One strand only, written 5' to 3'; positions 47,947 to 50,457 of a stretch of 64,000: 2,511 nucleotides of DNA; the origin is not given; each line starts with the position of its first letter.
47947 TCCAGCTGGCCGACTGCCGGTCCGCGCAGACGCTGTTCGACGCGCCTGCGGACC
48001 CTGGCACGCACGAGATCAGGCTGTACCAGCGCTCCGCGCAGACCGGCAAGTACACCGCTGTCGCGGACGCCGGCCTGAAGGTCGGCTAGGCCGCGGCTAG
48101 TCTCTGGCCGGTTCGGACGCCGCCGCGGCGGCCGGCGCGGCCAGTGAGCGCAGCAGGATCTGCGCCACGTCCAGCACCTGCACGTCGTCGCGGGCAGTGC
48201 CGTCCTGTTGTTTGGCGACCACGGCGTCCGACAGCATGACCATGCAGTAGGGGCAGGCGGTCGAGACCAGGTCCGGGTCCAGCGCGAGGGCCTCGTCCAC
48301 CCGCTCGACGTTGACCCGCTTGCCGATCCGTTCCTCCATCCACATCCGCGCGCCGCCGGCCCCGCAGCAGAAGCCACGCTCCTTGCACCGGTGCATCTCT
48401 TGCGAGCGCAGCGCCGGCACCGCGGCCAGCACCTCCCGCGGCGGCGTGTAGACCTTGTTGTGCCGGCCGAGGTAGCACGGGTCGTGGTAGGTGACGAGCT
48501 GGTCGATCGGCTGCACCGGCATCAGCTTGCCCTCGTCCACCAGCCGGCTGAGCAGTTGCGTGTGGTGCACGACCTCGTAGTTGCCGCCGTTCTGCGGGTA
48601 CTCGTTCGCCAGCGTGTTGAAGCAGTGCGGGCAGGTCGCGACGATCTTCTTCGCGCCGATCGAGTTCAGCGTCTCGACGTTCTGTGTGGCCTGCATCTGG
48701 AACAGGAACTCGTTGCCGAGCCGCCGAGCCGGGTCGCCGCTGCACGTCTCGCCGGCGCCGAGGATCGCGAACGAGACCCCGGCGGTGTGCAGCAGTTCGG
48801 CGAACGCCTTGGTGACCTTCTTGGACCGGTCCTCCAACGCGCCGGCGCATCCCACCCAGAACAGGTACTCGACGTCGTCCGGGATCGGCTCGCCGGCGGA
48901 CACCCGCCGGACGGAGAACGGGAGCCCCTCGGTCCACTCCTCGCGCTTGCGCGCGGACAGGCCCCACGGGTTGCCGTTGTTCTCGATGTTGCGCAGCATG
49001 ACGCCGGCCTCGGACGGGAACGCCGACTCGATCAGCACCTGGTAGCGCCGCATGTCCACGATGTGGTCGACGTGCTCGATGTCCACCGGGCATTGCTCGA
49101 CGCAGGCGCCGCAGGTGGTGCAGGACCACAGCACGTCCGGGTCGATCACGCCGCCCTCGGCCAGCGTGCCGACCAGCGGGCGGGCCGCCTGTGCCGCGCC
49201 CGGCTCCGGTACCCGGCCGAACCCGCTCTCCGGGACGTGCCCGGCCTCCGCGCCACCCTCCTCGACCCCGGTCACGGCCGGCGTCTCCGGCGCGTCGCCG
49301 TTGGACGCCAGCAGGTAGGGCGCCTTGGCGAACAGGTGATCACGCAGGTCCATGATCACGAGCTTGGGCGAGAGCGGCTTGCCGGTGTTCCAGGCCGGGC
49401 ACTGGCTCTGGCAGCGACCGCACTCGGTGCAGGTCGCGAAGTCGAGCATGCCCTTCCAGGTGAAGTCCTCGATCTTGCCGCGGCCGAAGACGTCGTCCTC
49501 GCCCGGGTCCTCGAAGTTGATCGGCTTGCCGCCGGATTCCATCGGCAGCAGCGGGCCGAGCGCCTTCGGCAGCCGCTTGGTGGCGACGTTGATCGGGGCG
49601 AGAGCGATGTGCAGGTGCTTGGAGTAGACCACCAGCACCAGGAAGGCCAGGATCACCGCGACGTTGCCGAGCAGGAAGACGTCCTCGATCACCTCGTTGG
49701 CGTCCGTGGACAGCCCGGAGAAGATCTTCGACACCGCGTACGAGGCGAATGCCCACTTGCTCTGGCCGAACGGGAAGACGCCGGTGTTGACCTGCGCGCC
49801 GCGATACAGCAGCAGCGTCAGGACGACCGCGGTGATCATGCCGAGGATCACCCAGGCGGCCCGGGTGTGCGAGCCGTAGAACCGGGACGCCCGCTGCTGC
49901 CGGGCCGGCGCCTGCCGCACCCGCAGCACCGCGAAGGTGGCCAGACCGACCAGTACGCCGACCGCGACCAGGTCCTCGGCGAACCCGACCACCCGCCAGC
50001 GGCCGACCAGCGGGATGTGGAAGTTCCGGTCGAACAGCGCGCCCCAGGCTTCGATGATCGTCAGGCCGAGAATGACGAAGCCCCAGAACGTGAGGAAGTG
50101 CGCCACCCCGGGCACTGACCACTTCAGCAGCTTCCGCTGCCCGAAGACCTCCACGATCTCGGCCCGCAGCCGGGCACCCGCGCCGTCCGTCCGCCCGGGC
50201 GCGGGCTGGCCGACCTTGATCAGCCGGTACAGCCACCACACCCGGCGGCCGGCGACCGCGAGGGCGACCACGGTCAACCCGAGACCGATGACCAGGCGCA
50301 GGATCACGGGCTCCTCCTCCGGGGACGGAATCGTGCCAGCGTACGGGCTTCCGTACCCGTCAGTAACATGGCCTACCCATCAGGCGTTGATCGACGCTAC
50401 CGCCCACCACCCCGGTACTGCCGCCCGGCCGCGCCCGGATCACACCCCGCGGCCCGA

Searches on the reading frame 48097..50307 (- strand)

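Call 28: search_protein_families(library=pfam, proteins=[window:48097-50307:-], max_evalue=0.001)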
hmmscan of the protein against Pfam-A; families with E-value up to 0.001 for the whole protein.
window:48097-50307:- (736 aa): 9 families
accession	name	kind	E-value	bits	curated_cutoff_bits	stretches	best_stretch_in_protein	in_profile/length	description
PF02754.22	CCG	-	2.5e-34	117.6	20.6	2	605-692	1-84/85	Cysteine-rich domain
PF13187.11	Fer4_9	-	8.9e-11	42.1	27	1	293-409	2-50/52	4Fe-4S dicluster domain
PF13183.11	Fer4_8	-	3.6e-07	31.1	27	1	291-410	3-68/68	4Fe-4S dicluster domain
PF13237.11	Fer4_10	-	4.9e-07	30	25.5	1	288-407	4-53/53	4Fe-4S dicluster domain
PF12838.12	Fer4_7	-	8.2e-07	29.8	27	0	394-410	36-52/52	4Fe-4S dicluster domain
PF00037.32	Fer4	-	1.1e-05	25.5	21.1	0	396-409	8-21/24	4Fe-4S binding domain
PF12797.12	Fer4_2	-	1.9e-05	24.8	24.5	1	285-305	2-22/22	4Fe-4S binding domain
PF13484.11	Fer4_16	-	3.1e-05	25.1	30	0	396-410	2-16/66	4Fe-4S double cluster binding domain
PF13534.11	Fer4_17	-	0.00047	21.1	22.2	0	395-410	45-60/61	4Fe-4S dicluster domain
